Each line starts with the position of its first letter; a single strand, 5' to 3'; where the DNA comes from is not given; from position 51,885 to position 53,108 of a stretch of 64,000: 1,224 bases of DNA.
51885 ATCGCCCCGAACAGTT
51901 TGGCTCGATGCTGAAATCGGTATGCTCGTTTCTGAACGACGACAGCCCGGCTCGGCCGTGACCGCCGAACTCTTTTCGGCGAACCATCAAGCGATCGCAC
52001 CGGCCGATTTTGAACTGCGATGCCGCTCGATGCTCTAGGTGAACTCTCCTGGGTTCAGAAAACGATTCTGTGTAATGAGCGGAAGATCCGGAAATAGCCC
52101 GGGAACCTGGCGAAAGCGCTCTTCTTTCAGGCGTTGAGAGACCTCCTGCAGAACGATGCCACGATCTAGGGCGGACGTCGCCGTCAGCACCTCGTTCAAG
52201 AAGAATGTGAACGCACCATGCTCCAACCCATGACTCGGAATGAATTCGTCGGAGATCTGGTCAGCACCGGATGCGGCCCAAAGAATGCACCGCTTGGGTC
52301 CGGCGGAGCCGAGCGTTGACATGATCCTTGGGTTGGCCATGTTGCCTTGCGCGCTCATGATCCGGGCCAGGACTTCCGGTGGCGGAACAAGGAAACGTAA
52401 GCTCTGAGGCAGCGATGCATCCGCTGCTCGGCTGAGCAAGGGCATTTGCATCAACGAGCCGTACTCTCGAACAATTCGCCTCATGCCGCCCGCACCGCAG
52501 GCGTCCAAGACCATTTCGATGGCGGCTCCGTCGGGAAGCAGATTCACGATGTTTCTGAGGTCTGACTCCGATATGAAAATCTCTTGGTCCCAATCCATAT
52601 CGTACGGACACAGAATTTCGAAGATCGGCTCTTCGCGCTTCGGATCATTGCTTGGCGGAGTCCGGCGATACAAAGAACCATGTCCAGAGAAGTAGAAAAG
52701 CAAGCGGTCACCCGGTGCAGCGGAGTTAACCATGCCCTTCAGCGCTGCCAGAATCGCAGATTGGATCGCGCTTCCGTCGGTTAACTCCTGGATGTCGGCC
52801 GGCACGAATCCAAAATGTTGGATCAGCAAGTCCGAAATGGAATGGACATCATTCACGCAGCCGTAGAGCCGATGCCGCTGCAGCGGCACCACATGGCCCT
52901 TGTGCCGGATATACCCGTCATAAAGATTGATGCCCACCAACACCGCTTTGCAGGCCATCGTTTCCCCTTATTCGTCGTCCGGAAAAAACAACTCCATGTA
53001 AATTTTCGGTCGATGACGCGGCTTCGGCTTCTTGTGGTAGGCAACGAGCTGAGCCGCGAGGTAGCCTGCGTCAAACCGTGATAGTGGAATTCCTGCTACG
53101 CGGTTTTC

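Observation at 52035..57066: Candidate undescribed four-gene system: wHTH-Ser/Thr kinase-TPR sensor + SPASM/twitch radical SAM + lysine-rich 106-aa protein + caspase-like peptidase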

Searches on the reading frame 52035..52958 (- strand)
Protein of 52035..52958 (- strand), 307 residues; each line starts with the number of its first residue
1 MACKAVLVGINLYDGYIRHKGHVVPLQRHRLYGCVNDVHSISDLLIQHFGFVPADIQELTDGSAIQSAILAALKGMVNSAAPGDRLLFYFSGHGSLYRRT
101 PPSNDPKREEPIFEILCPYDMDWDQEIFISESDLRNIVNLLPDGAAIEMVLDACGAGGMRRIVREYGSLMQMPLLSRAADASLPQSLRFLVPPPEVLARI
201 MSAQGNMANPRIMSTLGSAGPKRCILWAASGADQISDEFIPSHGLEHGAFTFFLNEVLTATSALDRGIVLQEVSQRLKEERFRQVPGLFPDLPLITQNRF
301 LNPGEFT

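Call 3: search_protein_families(library=pfam, proteins=[window:52035-52958:-], max_evalue=0.01)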
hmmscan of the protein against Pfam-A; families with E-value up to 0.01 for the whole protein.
window:52035-52958:- (307 aa): 1 family
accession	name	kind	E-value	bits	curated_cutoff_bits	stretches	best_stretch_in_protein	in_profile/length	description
PF00656.27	Peptidase_C14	-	5.4e-15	56.1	21.4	1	4-289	3-224/233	Caspase domain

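Call 4: search_protein_families(library=ncbifam, proteins=[window:52035-52958:-], max_evalue=0.01)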
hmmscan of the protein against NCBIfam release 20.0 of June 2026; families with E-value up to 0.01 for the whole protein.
window:52035-52958:- (307 aa): 1 family
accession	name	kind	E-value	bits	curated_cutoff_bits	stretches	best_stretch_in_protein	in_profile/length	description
NF047832.1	caspase_w_EACC1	subfamily_domain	5.7e-08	32.5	140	1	29-97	17-84/211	caspase, EACC1-associated type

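Call 5: search_protein_families(library=padloc, proteins=[window:52035-52958:-], max_evalue=0.01)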
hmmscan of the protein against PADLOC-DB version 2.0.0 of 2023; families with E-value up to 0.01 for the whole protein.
window:52035-52958:- (307 aa): 1 family
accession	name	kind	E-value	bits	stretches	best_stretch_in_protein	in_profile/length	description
PDLC02987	caspase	-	2.3e-13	48.2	1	5-179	5-130/453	-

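Call 37: find_homologous_proteins(query=window:52035-52958:-, max_evalue=1e-10)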
Query window:52035-52958:- (307 aa): 54 proteins with E <= 1e-10 among 2001 candidates.
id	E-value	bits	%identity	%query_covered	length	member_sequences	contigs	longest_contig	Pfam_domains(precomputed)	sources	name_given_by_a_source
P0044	2.0e-204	696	100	100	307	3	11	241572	PF00656.28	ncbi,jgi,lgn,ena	ncbi:MAG: caspase family protein [Steroidobacteraceae bacterium]|jgi:hypothetical protein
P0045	1.1e-135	470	70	100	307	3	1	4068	PF00656.28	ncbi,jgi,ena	jgi:hypothetical protein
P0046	6.4e-133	461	69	99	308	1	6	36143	PF00656.28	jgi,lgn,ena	jgi:hypothetical protein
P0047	5.0e-130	451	69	100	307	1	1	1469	PF00656.28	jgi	jgi:Caspase domain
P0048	1.0e-116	408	61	99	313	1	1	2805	PF00656.28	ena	-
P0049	7.8e-115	402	60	99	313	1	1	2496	PF00656.28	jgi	jgi:hypothetical protein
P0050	2.8e-113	396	70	82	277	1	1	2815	PF00656.28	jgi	jgi:Caspase domain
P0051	3.1e-96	340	53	98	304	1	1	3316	PF00656.28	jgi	jgi:hypothetical protein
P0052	7.2e-81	290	49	98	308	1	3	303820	PF00656.28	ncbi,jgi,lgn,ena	jgi:hypothetical protein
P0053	2.7e-80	288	49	98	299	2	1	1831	PF00656.28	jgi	jgi:hypothetical protein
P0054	1.8e-62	230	42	100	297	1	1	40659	PF00656.28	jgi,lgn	-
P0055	3.8e-31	127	31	99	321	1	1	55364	PF00656.28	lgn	-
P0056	2.5e-30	124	34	94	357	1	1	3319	PF00656.28,PF01471.24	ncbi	-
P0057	5.4e-29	120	34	97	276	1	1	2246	PF00656.28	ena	-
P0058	5.3e-28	116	34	93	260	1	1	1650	PF00656.28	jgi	jgi:metacaspase-1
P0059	8.6e-28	116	32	94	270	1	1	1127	PF00656.28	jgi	jgi:metacaspase-1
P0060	1.8e-25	108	31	97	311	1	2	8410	PF00656.28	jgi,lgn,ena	-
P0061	2.7e-25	108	33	97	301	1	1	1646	PF00656.28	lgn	-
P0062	5.7e-25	106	33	90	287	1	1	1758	PF00656.28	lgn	-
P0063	3.7e-24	104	32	84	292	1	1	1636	PF00656.28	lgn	-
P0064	6.0e-24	103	32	93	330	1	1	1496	PF00656.28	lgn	-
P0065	7.2e-24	103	32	81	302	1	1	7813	PF00656.28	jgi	jgi:metacaspase-1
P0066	1.5e-23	102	33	91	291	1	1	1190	PF00656.28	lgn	-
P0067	2.0e-23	101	31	84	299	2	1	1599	PF00656.28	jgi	jgi:metacaspase-1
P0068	5.9e-23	100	33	94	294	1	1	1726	PF00656.28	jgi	jgi:hypothetical protein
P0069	7.0e-23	100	41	52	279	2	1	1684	PF00656.28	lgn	-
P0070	7.6e-23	99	32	82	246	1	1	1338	PF00656.28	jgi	jgi:hypothetical protein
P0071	7.8e-23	99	31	84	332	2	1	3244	PF00656.28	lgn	-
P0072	8.6e-23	99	33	81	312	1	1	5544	PF00656.28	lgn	-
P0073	2.1e-22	98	32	93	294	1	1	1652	PF00656.28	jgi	jgi:metacaspase-1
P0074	3.0e-22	98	31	93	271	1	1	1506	PF00656.28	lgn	-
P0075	4.3e-22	97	33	99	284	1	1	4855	PF00656.28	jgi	jgi:hypothetical protein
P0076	4.6e-22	97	30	98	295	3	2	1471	PF00656.28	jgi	jgi:hypothetical protein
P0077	7.0e-22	96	29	93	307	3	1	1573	PF00656.28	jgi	jgi:metacaspase-1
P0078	6.5e-21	93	32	93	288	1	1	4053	PF00656.28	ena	-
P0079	6.6e-21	93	33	95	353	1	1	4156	PF00656.28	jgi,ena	-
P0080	1.6e-20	92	30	84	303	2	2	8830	PF00656.28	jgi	jgi:metacaspase-1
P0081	5.3e-20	90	29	98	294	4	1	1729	PF00656.28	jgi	jgi:hypothetical protein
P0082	1.3e-19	89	30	94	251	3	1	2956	PF00656.28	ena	-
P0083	2.8e-19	88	30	90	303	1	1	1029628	PF00656.28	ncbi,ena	-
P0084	3.0e-19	88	32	81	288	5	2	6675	PF00656.28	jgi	jgi:hypothetical protein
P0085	3.2e-19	88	28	100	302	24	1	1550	PF00656.28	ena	-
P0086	4.4e-19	87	30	93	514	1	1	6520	PF00656.28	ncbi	-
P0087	5.9e-19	87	27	82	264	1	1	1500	PF00656.28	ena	-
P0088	7.9e-19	86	30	82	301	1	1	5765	PF00656.28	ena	-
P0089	8.8e-19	86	30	98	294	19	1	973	PF00656.28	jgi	jgi:metacaspase-1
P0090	1.8e-17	82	28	82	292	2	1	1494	PF00656.28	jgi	-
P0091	2.0e-17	82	29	82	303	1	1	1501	PF00656.28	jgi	-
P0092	1.5e-16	79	31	93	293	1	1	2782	PF00656.28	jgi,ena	-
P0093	6.9e-15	73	31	99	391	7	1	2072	PF00656.28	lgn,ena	-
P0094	1.7e-13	69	29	81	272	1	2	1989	PF00656.28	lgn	-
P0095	1.8e-13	69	29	62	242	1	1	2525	PF00656.28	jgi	jgi:metacaspase-1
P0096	1.6e-12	66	26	94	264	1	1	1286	PF00656.28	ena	-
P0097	3.5e-12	64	37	52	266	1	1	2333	PF00656.28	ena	-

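Call 39: find_encoding_contigs(protein=P0054, flank=7000, max_places=1)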
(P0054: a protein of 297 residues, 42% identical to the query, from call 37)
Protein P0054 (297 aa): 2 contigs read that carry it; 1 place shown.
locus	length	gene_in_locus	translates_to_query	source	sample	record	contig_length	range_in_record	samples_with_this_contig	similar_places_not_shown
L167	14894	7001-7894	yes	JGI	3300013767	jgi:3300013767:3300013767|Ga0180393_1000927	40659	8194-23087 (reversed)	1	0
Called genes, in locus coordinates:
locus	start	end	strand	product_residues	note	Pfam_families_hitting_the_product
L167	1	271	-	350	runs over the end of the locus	PF00989:PAS, PF08448:PAS_4, PF13188:PAS_8 (weak), PF13426:PAS_9, PF00990:GGDEF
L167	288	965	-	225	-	-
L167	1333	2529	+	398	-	-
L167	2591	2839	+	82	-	-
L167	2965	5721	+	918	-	PF00486:Trans_reg_C, PF00069:Pkinase, PF07714:PK_Tyr_Ser-Thr, PF13424:TPR_12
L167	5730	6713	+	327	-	PF04055:Radical_SAM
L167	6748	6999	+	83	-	-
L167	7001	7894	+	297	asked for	PF00656:Peptidase_C14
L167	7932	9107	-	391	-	-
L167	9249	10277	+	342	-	PF12625:Arabinose_bd, PF12833:HTH_18, PF00165:HTH_AraC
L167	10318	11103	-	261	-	-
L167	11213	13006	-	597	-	PF09286:Pro-kuma_activ, PF00082:Peptidase_S8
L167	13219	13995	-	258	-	-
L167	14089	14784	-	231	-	-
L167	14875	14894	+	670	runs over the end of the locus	PF02129:Peptidase_S15 (faint)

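Call 40: find_encoding_contigs(protein=P0055, flank=6000, max_places=1)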
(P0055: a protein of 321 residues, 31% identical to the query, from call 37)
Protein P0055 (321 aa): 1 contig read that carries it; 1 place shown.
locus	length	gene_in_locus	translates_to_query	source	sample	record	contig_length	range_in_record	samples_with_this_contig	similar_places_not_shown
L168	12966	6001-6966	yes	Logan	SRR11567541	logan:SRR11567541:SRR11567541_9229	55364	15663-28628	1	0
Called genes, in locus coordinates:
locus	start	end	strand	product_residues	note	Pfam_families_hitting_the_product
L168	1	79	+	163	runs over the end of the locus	-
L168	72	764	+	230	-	-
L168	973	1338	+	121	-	-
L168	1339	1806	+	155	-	PF08010:Phage_30_3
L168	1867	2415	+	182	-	-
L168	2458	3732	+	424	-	PF00644:PARP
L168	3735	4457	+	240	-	PF01981:PTH2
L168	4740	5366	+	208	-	PF01764:Lipase_3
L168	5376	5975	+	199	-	PF07510:GmrSD_C (weak)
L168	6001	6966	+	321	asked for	PF00656:Peptidase_C14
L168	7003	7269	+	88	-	-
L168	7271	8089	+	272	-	PF00149:Metallophos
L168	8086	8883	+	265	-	-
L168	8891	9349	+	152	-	-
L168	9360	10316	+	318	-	-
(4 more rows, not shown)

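Call 41: find_encoding_contigs(protein=P0051, flank=4000, max_places=1)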
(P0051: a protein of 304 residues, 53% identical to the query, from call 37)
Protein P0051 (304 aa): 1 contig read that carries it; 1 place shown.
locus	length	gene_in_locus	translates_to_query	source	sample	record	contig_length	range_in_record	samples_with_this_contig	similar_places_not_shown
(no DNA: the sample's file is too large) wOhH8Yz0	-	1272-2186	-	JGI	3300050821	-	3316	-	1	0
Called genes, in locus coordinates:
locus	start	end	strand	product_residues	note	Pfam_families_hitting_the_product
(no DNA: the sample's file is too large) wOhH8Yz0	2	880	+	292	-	?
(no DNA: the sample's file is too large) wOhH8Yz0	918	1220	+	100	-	-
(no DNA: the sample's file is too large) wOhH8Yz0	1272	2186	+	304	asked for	PF00656:Peptidase_C14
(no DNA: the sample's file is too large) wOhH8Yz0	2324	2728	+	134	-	-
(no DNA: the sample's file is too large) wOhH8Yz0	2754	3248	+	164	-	-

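Call 43: find_encoding_contigs(protein=P0048, flank=3000, max_places=1)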
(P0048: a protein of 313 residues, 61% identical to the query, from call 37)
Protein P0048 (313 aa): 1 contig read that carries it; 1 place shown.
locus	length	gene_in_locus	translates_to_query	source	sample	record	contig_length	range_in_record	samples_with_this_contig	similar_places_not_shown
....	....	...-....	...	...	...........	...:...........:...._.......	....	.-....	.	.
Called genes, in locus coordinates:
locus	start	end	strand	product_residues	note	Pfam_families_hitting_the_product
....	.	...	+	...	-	?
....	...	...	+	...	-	-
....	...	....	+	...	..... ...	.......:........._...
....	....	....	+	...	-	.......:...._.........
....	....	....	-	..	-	?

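Call 44: find_encoding_contigs(protein=P0046, flank=6000, max_places=1)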
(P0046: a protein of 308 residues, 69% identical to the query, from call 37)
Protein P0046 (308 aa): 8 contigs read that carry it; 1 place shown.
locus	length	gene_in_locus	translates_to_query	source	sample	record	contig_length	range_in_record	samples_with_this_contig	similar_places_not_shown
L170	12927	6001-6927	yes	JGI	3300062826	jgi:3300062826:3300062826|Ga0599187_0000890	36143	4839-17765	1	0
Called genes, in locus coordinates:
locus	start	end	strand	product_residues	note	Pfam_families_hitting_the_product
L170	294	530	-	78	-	PF16277:DUF4926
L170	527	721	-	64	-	PF21814:DUF6883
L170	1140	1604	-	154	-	-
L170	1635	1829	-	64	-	-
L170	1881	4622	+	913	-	PF00486:Trans_reg_C, PF00069:Pkinase, PF07714:PK_Tyr_Ser-Thr, PF14559:TPR_19 (faint), PF17874:TPR_MalT (weak), PF13424:TPR_12, PF13432:TPR_16 (weak), PF13424:TPR_12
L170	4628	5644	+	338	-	PF04055:Radical_SAM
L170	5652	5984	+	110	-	-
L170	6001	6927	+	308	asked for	PF00656:Peptidase_C14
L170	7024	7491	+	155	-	-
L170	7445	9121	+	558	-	-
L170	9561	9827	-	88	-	PF04226:Transgly_assoc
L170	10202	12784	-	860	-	PF13676:TIR_2, PF03781:FGE-sulfatase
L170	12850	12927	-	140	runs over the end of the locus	PF01850:PIN (weak), PF13470:PIN_3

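Call 49: search_solved_structures(query=window:52035-52958:-, max_evalue=0.01, show_alignments=2)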
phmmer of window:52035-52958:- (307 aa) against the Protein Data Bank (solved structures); distinct sequences matched with E-value up to 0.01: 10.
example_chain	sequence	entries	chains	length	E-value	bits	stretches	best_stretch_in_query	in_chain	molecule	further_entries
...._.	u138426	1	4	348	9e-16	61.4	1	24-161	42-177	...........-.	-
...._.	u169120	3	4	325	9.1e-16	61.4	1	24-161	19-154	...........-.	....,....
6w8s_A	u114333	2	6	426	2e-13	53.7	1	25-162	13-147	Metacaspase-4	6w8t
7qp0_A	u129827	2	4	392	2e-12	50.4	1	28-166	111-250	Metacaspase-1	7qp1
6w8r_A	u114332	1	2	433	3.6e-12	49.5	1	25-162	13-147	Metacaspase-4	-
4f6o_A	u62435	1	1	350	1e-09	41.5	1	28-164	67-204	Metacaspase-1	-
4f6p_A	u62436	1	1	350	1.6e-08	37.6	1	28-162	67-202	Metacaspase-1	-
4afr_A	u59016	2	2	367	5.3e-05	26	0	67-159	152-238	METACASPASE | METACASPASE MCA2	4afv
4af8_A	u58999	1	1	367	6e-05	25.8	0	67-158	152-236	METACASPASE MCA2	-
4afp_A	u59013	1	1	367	6.1e-05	25.8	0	67-158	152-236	METACASPASE MCA2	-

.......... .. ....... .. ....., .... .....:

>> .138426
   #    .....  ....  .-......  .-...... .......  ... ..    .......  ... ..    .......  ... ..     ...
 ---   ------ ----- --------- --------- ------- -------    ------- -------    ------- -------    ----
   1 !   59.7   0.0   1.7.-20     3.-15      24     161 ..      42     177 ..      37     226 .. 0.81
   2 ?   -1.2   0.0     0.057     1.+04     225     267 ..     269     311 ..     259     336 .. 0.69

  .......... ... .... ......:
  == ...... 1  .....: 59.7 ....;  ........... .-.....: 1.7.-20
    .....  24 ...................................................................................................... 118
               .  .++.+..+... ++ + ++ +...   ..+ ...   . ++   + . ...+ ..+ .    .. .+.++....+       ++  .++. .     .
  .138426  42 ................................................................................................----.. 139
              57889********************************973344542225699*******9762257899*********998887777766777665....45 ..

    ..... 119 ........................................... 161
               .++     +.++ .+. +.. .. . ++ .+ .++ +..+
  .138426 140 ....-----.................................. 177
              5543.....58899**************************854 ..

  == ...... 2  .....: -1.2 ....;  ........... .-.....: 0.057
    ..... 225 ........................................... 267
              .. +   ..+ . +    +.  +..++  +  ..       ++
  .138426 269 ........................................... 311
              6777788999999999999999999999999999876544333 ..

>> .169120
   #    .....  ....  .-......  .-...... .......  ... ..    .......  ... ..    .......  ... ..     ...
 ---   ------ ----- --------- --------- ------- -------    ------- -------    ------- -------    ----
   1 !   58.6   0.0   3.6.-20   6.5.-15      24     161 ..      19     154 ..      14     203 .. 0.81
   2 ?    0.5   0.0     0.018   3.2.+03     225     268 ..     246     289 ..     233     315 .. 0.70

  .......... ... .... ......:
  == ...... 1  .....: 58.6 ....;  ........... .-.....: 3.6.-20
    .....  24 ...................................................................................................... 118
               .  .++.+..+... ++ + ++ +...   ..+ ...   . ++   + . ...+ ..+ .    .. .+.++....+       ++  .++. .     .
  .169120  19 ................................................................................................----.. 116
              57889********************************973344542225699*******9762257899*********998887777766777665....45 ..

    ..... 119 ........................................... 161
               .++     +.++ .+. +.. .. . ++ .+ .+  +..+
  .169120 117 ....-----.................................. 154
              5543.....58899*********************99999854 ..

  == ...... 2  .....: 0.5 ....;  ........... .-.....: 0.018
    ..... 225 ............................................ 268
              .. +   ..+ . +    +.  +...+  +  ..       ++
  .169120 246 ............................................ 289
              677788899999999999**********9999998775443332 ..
